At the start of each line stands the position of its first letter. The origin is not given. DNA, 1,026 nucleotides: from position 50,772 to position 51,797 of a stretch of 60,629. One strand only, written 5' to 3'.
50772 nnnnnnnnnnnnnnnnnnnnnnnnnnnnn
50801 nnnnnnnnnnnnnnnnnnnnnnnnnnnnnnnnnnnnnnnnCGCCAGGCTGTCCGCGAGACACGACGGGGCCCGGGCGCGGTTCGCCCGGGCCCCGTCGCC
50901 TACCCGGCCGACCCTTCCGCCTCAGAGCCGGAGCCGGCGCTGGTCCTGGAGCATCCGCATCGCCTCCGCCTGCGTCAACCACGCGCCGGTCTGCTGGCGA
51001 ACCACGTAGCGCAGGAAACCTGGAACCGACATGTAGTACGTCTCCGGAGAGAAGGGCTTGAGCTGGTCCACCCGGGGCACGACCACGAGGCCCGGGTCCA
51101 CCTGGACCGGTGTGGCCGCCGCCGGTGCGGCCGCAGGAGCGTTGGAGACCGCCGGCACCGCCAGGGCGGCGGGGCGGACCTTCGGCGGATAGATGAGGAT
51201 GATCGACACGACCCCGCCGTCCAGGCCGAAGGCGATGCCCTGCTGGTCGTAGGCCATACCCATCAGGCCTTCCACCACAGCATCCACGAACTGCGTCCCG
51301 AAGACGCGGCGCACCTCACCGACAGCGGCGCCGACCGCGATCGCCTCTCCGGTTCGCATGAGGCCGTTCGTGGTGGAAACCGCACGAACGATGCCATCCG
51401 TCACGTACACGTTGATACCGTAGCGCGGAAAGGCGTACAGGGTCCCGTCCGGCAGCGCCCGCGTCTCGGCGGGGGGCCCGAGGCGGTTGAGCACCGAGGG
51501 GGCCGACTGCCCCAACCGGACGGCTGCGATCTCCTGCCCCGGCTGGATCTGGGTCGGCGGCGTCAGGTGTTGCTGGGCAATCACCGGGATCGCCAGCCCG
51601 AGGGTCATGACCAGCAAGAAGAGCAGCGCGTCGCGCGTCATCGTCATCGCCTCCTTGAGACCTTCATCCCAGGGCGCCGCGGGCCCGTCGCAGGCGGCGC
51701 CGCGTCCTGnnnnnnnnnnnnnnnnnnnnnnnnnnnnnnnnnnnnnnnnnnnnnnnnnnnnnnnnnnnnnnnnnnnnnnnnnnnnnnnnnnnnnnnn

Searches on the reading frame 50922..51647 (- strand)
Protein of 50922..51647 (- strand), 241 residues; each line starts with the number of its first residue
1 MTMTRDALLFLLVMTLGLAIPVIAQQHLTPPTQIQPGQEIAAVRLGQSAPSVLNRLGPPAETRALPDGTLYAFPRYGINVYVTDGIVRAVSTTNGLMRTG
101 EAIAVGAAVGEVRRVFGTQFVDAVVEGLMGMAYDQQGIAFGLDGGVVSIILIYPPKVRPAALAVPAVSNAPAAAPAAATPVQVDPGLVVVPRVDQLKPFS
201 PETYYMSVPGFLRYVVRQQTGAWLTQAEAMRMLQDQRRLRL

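Call 6: search_protein_families(library=pfam, proteins=[window:50922-51647:-], max_evalue=0.1)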
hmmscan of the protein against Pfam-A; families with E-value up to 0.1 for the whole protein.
window:50922-51647:- (241 aa): 0 families

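Call 15: find_homologous_proteins(query=window:50922-51647:-)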
Query window:50922-51647:- (241 aa): 67 proteins with E <= 0.001 among 8000 candidates.
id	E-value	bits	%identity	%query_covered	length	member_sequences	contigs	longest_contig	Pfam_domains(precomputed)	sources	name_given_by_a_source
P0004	2.0e-147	507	100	99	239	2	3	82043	-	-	-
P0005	3.4e-86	307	64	99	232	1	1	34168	-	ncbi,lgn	-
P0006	3.6e-86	306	64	99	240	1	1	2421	-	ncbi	-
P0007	3.3e-85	303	61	92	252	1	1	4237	-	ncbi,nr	ncbi:MAG: hypothetical protein HY355_07040 [Armatimonadetes bacterium]|nr:hypothetical protein [Arma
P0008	9.5e-85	302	64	99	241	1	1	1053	-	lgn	-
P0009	1.9e-84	301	61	99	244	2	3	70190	-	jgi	jgi:hypothetical protein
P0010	2.6e-84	300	61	99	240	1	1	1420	-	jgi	jgi:hypothetical protein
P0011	3.1e-84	300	53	99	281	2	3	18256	-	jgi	jgi:hypothetical protein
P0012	4.9e-84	299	63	96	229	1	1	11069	-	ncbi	-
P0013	5.3e-84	299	62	99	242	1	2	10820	-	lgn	-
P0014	7.1e-84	299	62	99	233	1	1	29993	-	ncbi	-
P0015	7.6e-84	299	62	99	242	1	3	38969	-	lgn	-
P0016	8.0e-84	299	63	96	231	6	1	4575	-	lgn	-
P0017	8.8e-84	299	65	90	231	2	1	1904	-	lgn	-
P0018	1.1e-83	298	61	99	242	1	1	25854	-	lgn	-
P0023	4.4e-83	296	63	99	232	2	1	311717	-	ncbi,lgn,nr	ncbi:MAG: hypothetical protein QN168_00720 [Armatimonadota bacterium]|nr:hypothetical protein [Armat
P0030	7.2e-82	292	54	99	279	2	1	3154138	-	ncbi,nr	ncbi:MAG: hypothetical protein QN157_12735 [Armatimonadota bacterium]|nr:hypothetical protein [Armat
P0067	1.0e-52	197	47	93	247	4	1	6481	-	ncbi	-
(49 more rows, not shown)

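Call 18: find_related_loci(query=A2, collection=genome_contigs, flank=4000)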
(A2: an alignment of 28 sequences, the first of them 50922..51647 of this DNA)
Query A2 (241 aa) in genome_contigs; peptide patterns used: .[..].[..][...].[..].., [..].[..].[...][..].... (x = any residue, [..] = any of these).
191 stretches matched a pattern; 28 encode a relative of the query (tblastn E <= 1e-3); 27 distinct loci.
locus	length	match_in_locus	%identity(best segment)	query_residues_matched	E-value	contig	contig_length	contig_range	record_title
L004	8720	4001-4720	93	2-241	8e-134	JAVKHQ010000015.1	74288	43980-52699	MAG: Candidatus Fervidifonticultor sextus isolate HHBFW-2_201803_bins_99 HHBFW-2_201803_bins_99_scaffold_15, whole genom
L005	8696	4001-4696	63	3-241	8e-91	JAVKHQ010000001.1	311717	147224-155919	MAG: Candidatus Fervidifonticultor sextus isolate HHBFW-2_201803_bins_99 HHBFW-2_201803_bins_99_scaffold_1, whole genome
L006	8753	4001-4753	61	3-241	2e-90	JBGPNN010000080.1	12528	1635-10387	MAG: bacterium isolate OBJ_0618_7090110_213 k141_11486599_length_12528_cov_30.6752, whole genome shotgun sequence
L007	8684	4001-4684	61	5-241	2e-88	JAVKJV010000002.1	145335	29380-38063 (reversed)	MAG: Candidatus Fervidifonticultor quartus isolate JZ-4_201709_bins_106 JZ-4_201709_bins_106_scaffold_2, whole genome sh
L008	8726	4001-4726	61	3-241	7e-88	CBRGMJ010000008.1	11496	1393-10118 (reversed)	MAG TPA_asm: uncultured bacterium isolate SRR11839388_concoct_9 genome assembly, contig: ERZ27397410.8165, whole genome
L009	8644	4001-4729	61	3-241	1e-85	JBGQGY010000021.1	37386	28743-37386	MAG: bacterium isolate OBJ2_061818_090_16 k141_783959_length_37386_cov_19.2393, whole genome shotgun sequence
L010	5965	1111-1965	52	3-241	2e-84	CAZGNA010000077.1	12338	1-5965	MAG TPA_asm: uncultured bacterium isolate binchicken_co30_89 genome assembly, contig: NODE_3371_length_12338_cov_9.67239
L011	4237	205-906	61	21-241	5e-84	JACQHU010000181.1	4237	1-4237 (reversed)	MAG: Armatimonadetes bacterium isolate NC_groundwater_1107_Ag_S2p5_69_169 S_2p5_S6_coassembly_k141_4643278, whole genome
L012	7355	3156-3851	60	3-241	6e-84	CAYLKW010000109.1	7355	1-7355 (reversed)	MAG TPA_asm: uncultured bacterium isolate SRP257756_co1_1 genome assembly, contig: NODE_9402_length_7355_cov_11.661918,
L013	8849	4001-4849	53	3-241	4e-83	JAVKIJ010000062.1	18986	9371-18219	MAG: Candidatus Fervidifonticultor quintus isolate JZ-2_201803_bins_44 JZ-2_201803_bins_44_scaffold_62, whole genome sho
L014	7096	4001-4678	59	3-237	5e-83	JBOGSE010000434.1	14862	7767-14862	MAG: bacterium isolate M3-S_metawrap_bin.18 k127_976768, whole genome shotgun sequence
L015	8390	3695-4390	60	3-241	3e-83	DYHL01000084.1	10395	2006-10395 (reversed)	MAG TPA_asm: Candidatus Nitrosymbiomonas sp. isolate DR5_67_8 Afr_mines_DR5_1190_length_10395_cov_3_100000, whole genome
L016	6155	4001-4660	59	14-241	1e-82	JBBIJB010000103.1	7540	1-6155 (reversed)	MAG: Armatimonadota bacterium isolate FAS170219_bin_152 NODE_8018_length_7540_cov_3.823246, whole genome shotgun sequenc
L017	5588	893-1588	59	3-241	5e-82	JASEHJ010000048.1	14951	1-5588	MAG: bacterium isolate Yes70-20 NODE_48_length_14951_cov_5.597140, whole genome shotgun sequence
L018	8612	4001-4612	67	30-241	5e-82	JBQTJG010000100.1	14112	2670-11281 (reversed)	MAG: Armatimonadota bacterium isolate SAR307 c_000000053733, whole genome shotgun sequence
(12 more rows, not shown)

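Call 21: find_encoding_contigs(protein=P0023, flank=7000, max_places=2)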
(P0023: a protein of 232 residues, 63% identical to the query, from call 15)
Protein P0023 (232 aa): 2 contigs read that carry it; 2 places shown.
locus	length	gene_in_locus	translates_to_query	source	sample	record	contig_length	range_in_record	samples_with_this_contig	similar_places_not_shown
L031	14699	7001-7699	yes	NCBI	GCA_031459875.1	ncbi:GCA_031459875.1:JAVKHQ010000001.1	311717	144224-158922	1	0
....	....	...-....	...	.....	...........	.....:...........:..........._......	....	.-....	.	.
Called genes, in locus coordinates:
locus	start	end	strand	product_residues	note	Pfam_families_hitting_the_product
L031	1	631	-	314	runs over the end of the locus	PF00348:polyprenyl_synt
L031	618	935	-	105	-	PF00708:Acylphosphatase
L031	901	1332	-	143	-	PF01029:NusB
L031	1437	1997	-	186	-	PF08207:EFP_N, PF01132:EFP, PF09285:Elong-fact-P_C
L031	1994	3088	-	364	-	PF01321:Creatinase_N, PF00557:Peptidase_M24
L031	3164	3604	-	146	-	PF13431:TPR_17 (faint), PF13432:TPR_16 (faint), PF13176:TPR_7 (faint), PF13414:TPR_11, PF14559:TPR_19 (faint)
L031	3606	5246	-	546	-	PF11741:AMIN, PF21305:type_II_gspD_N0 (weak), PF07660:STN (weak), PF03958:Secretin_N, PF00263:Secretin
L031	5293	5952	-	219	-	-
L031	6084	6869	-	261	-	PF06750:A24_N_bact, PF01478:Peptidase_A24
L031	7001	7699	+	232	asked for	-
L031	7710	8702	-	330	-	PF00990:GGDEF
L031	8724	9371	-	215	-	PF04612:T2SSM (weak), PF04350:PilO (weak)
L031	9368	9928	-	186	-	PF05137:PilN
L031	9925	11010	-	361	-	PF11104:PilM_2, PF14450:FtsA (weak)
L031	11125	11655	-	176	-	-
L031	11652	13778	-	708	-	PF16241:DUF4900 (faint)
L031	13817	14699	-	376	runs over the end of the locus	-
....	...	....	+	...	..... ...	-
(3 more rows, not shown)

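Call 22: find_encoding_contigs(protein=P0030, flank=7000, max_places=2)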
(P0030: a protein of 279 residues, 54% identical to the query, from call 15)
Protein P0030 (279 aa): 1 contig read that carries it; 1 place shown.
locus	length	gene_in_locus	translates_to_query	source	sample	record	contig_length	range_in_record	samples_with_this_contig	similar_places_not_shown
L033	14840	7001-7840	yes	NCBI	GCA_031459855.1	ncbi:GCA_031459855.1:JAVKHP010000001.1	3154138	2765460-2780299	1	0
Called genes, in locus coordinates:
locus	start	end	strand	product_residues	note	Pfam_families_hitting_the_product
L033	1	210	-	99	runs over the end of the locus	PF00708:Acylphosphatase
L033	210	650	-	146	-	PF01029:NusB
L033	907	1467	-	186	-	PF08207:EFP_N, PF01132:EFP, PF09285:Elong-fact-P_C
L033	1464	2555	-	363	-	PF01321:Creatinase_N, PF00557:Peptidase_M24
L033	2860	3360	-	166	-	PF13176:TPR_7 (faint), PF13414:TPR_11 (weak), PF13431:TPR_17 (faint), PF14559:TPR_19 (faint)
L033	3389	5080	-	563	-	PF11741:AMIN, PF07660:STN (faint), PF03958:Secretin_N, PF00263:Secretin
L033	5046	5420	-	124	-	-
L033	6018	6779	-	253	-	PF06750:A24_N_bact, PF01478:Peptidase_A24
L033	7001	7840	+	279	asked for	-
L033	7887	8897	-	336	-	PF00990:GGDEF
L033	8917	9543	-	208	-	PF04612:T2SSM, PF04350:PilO (weak)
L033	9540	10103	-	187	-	PF05137:PilN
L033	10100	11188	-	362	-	PF11104:PilM_2, PF14450:FtsA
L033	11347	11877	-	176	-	-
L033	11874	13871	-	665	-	PF16241:DUF4900 (faint)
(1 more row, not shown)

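Call 23: find_encoding_contigs(protein=P0067, flank=7000, max_places=2)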
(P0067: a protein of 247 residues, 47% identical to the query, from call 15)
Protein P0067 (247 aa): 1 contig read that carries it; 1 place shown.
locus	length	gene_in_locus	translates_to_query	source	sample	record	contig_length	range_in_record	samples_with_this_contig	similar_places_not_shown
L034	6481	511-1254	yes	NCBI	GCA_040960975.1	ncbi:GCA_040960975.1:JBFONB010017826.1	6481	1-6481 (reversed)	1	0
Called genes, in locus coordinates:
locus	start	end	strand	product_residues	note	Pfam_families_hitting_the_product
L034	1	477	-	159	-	?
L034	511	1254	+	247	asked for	-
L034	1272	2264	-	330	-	PF01590:GAF, PF13185:GAF_2, PF13492:GAF_3, PF00990:GGDEF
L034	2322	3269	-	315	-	PF00990:GGDEF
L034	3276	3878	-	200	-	PF04612:T2SSM, PF04350:PilO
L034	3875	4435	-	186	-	PF05137:PilN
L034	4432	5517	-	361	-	PF11104:PilM_2, PF06723:MreB_Mbl (faint), PF14450:FtsA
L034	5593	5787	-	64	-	-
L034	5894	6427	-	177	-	-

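Call 29: predict_structure(alignment_id=A2)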
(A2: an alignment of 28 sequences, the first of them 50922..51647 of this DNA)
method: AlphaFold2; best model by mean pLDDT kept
length: 241 residues; sequences in the alignment: 28
mean_pLDDT: 63.9   pTM: 0.42
mean pLDDT of the five models: 63.9, 57.2, 56.4, 55.0, 54.8
residues with pLDDT >= 90: 6; 70-90: 109; 50-70: 67; < 50: 59
segments of 3 or more residues with pLDDT < 50: 25-30, 157-206
pLDDT, mean of each block of 10 residues (from residue 1): 79 81 48 53 79 89 77 78 80 57 70 76 65 67 72 50 30 36 30 35 48 74 81 81 58
secondary structure, 60 per line:
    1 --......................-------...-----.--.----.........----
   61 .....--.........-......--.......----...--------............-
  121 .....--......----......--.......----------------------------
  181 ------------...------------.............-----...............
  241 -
elements in order: H3-24 E32-34 H49-56 E61-65 E68-73 E78-83 E86-92 E97-99 H109-119 E121-125 E128-133 E138-143 E146-152 H208-220 H226-240

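Call 34: fold_search(model_id=the predicted structure, library=pdb)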
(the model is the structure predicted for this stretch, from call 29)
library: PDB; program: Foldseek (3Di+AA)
matches with E <= 10: 327; with E <= 0.001: 3
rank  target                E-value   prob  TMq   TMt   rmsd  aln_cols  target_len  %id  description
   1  4h0a_A                1.6e-04  1.00  0.33  0.28   8.2       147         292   12  Crystal structure of a cysteine-rich secretory protein (SAV1118) from Staphylococcus aureus subsp. aureus Mu50 at 1.90 (released 2012-09-26)
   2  4h0a_B                2.5e-04  1.00  0.33  0.27   7.4       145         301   12  Crystal structure of a cysteine-rich secretory protein (SAV1118) from Staphylococcus aureus subsp. aureus Mu50 at 1.90 (released 2012-09-26)
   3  4ifa                  4.7e-04  1.00  0.37  0.31   5.6       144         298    7  1.5 Angstrom resolution crystal structure of an extracellular protein containing a SCP domain from Bacillus anthracis st (released 2012-12-26)
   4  2qzb_B                1.0e-03  1.00  0.38  0.57   4.5       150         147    9  Crystal structure of the uncharacterized protein yfeY from Escherichia coli (released 2007-08-28)
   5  2qzb_A                2.0e-02  0.97  0.33  0.51   6.4       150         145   11  Crystal structure of the uncharacterized protein yfeY from Escherichia coli (released 2007-08-28)
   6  9j9w_A                2.3e-02  0.98  0.33  0.47   5.0       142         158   14  A broad-spectrum anti-fungal effector dictates bacterial-fungal interkingdom interactions (released 2025-10-22)
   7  3d4e                  3.6e-02  0.60  0.20  0.27  12.0       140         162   14  Crystal structure of putative beta-lactamase inhibitor protein (NP_721579.1) from STREPTOCOCCUS MUTANS at 1.40 A resolut (released 2008-07-08)
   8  9a4o_B                4.3e-02  0.99  0.32  0.16   3.9       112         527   11  Integrative model of IF2-TAGH by crosslinking MS and deep learning (released 2024-09-18)
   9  5e9t_A                1.3e-01  0.08  0.13  0.08  11.0       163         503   10  Crystal structure of GtfA/B complex (released 2016-03-02)
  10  1mp9_B                1.7e-01  0.18  0.18  0.21   9.2       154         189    8  TBP from a mesothermophilic archaeon, Sulfolobus acidocaldarius (released 2003-11-04)
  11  1mp9_A                2.1e-01  0.18  0.18  0.20   8.9       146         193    7  TBP from a mesothermophilic archaeon, Sulfolobus acidocaldarius (released 2003-11-04)
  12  7wn4_E                2.2e-01  0.18  0.13  0.06   8.9        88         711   14  Cryo-EM structure of VWF D'D3 dimer (wild type) complexed with D1D2 at 3.4 angstron resolution (1 unit) (released 2022-05-18)
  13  6uep_B                2.8e-01  0.15  0.17  0.21   9.7       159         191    6  Structure of A. thaliana TBP bound to a DNA site with a C-C mismatch (released 2020-09-02)
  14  3gmx_A                3.9e-01  0.23  0.20  0.28  11.7       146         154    9  Crystal Structure of Beta-Lactamse Inhibitory Protein-Like Protein (BLP) at 1.05 Angstrom Resolution (released 2009-03-31)
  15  3eik_A                4.1e-01  0.13  0.17  0.22   9.6       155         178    8  double stranded DNA binding protein (released 2009-09-22)
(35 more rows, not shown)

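Call 50: search_protein_families(library=ncbifam, proteins=[window:50922-51647:-], max_evalue=0.1)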
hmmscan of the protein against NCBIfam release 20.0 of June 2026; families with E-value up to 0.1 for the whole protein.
window:50922-51647:- (241 aa): 0 families

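Call 53: search_protein_representatives(alignment_id=A2)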
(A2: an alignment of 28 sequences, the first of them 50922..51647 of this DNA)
Query: 28 sequences, 232 profile positions. Proteins with E-value up to 0.001 (for the whole library): 917; up to 1e-10: 112; up to 1e-30: 24. The best 150 are listed.
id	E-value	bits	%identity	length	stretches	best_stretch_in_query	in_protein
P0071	5.0e-94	330.3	-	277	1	2-232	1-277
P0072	1.2e-73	263.6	-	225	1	6-231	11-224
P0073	3.5e-73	262.0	-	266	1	8-229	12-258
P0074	2.8e-63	229.6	-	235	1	13-229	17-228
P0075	1.8e-61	223.7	-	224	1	8-230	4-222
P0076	9.0e-60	218.2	-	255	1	8-229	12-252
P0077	1.8e-54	200.8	-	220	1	28-231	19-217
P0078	7.2e-47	175.9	-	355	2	7-172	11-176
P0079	3.3e-44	167.2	-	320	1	5-218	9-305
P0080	8.8e-44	165.8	-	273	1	26-226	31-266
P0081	1.3e-43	165.3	-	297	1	4-227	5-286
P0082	8.5e-43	162.6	-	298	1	1-225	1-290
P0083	8.4e-42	159.4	-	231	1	25-154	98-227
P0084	1.8e-41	158.3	-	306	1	7-217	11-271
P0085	2.3e-41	157.9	-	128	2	158-220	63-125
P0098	4.7e-28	114.4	-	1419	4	26-158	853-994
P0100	9.9e-23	97.0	-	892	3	4-151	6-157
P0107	3.4e-18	82.1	-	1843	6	25-120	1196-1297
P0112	8.5e-17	77.5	-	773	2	26-165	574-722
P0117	1.0e-15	74.0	-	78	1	175-230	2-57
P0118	2.7e-15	72.6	-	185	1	153-228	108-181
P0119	4.3e-15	72.0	-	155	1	3-154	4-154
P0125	2.3e-14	69.6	-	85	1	169-228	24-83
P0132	2.4e-13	66.2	-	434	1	17-162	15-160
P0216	9.0e-10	54.5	-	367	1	180-227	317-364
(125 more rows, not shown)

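Call 54: search_protein_families(library=pfam, proteins=[P0098, P0100, P0107, P0112, P0132, P0119, P0117, P0125, P0216, P0118], max_evalue=0.01)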
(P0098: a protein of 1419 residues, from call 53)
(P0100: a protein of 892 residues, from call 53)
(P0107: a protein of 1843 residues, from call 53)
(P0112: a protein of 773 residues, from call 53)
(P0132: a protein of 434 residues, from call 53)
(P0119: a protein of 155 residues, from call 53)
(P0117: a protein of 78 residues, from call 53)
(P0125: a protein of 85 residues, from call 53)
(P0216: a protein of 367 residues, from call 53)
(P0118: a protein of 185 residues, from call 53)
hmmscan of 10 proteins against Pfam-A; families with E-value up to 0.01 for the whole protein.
P0098 (1419 aa): 9 families
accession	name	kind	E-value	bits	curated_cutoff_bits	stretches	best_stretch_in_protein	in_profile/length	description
PF05569.17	Peptidase_M56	-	2.8e-43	148.6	31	1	21-343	5-295/296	BlaR1 peptidase M56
PF14504.11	CAP_assoc_N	-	2.5e-09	37.5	29.3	0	871-984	1-106/140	CAP-associated N-terminal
PF00082.27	Peptidase_S8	-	3.4e-05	23.8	21.8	1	1168-1298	1-149/288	Subtilase family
PF01435.24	Peptidase_M48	-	4.2e-05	23.9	20.3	1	225-301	48-123/186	Peptidase family M48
PF22393.2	MLPTv-like_HTH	-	0.00016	22.5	20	0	461-491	26-56/83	MLPTv-like, helix-turn-helix domain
PF11006.13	DUF2845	-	0.00048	20.8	21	0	553-577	12-36/90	Protein of unknown function (DUF2845)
PF04355.18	BamE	-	0.00055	20.1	23.2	0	406-422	12-28/71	Outer membrane protein assembly factor BamE domain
PF03676.19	PHAF1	-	0.0016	18.2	27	0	406-429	222-245/393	Phagosome assembly factor 1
PF24994.1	GIL1_IRKI_C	-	0.0028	18.1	27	0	532-554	26-48/53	GIL1/IRKI C-terminal domain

P0100 (892 aa): 4 families
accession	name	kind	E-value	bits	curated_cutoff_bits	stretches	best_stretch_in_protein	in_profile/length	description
PF00082.27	Peptidase_S8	-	3.3e-09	36.9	21.8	1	248-378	1-146/288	Subtilase family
PF24880.1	DUF7738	-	3e-05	24.8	24.6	0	112-167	19-75/103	Domain of unknown function (DUF7738)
PF14504.11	CAP_assoc_N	-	0.0022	18.2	29.3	0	45-135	1-92/140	CAP-associated N-terminal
PF22393.2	MLPTv-like_HTH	-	0.0047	17.7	20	0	735-767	27-59/83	MLPTv-like, helix-turn-helix domain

P0107 (1843 aa): 9 families
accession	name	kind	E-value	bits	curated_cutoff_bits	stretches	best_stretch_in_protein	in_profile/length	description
PF03781.23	FGE-sulfatase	-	5.1e-28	98.9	23.3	1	628-856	4-255/255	Sulfatase-modifying factor enzyme 1-like domain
PF13905.12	Thioredoxin_8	-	3.4e-22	79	27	1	314-405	1-93/94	Thioredoxin-like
PF08534.16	Redoxin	-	3.7e-07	30.5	26.6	1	301-410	15-132/148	Redoxin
PF00578.27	AhpC-TSA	-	4.2e-07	30.4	26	1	301-405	12-120/124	AhpC/TSA family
PF00085.26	Thioredoxin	-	8.3e-07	29.4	23.5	1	316-364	20-68/103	Thioredoxin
PF13098.12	Thioredoxin_2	-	3.3e-06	27.8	27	1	313-405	4-86/104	Thioredoxin-like domain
PF04355.18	BamE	-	5.9e-05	23.2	23.2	0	1214-1232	13-31/71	Outer membrane protein assembly factor BamE domain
PF00754.31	F5_F8_type_C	-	0.00066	20.2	28.2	0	35-138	8-116/127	F5/8 type C domain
PF14504.11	CAP_assoc_N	-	0.004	17.4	29.3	0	1380-1411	1-32/140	CAP-associated N-terminal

P0112 (773 aa): 1 family
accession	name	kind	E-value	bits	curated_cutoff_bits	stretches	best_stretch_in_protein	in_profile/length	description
PF14504.11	CAP_assoc_N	-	6.6e-09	36.1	29.3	1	442-549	1-97/140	CAP-associated N-terminal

P0132 (434 aa): 0 families

P0119 (155 aa): 1 family
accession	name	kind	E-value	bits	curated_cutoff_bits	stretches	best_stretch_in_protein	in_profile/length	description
PF14172.12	DUF4309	-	0.00073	19.9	25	0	48-100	26-78/133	Domain of unknown function (DUF4309)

P0117 (78 aa): 1 family
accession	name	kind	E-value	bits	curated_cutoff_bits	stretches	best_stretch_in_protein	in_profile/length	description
PF19190.6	BACON_2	-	4.1e-05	23.9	25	1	19-73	22-75/94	Viral BACON domain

P0125 (85 aa): 0 families

P0216 (367 aa): 0 families

P0118 (185 aa): 0 families

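Call 59: search_protein_families(library=pfam, proteins=[L031:5293-5952:-], max_evalue=0.05)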
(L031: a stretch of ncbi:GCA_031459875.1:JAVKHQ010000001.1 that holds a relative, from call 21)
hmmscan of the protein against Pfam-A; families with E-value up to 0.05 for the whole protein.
L031:5293-5952:- (219 aa): 1 family
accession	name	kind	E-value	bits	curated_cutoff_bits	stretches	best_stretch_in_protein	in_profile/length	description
PF11356.14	T2SSC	-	0.0056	17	27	1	129-201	63-140/141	Type II secretion system protein C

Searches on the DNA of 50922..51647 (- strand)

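Call 19: search_rna_families(sources=[L004, L005, L006, L007, L008, L009, L010, L011, L012, L013, L014, L015, L016, L017], threshold=gathering)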
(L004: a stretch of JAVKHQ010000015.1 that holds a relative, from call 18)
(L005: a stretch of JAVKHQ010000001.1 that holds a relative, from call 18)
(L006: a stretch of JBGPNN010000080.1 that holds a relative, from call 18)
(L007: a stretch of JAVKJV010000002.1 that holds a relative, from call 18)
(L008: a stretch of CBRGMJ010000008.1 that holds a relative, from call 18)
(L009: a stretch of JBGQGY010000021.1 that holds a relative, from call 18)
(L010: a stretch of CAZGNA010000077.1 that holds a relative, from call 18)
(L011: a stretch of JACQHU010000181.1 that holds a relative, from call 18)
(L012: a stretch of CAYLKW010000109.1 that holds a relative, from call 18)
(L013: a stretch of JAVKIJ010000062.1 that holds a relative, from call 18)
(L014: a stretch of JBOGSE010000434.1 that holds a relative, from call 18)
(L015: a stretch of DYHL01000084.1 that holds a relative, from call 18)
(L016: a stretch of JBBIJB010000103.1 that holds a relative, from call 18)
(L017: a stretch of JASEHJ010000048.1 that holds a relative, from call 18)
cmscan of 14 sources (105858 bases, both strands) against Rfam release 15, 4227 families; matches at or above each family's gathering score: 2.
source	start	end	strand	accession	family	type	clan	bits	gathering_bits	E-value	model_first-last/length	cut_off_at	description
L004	1132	1204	+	RF00005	tRNA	Gene; tRNA;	CL00001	66.9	29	3.6e-12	1-71/71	no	tRNA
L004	3297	3375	+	RF01051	c-di-GMP-I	Cis-reg; riboswitch;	CL00126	59.9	35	5.5e-09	1-87/87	no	c-di-GMP-I riboswitch aptamer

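Call 20: search_rna_families(sources=[L018, L019, L020, L021, L022, L023, L024, L025, L026, L027, L028, L029, L030], threshold=gathering)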
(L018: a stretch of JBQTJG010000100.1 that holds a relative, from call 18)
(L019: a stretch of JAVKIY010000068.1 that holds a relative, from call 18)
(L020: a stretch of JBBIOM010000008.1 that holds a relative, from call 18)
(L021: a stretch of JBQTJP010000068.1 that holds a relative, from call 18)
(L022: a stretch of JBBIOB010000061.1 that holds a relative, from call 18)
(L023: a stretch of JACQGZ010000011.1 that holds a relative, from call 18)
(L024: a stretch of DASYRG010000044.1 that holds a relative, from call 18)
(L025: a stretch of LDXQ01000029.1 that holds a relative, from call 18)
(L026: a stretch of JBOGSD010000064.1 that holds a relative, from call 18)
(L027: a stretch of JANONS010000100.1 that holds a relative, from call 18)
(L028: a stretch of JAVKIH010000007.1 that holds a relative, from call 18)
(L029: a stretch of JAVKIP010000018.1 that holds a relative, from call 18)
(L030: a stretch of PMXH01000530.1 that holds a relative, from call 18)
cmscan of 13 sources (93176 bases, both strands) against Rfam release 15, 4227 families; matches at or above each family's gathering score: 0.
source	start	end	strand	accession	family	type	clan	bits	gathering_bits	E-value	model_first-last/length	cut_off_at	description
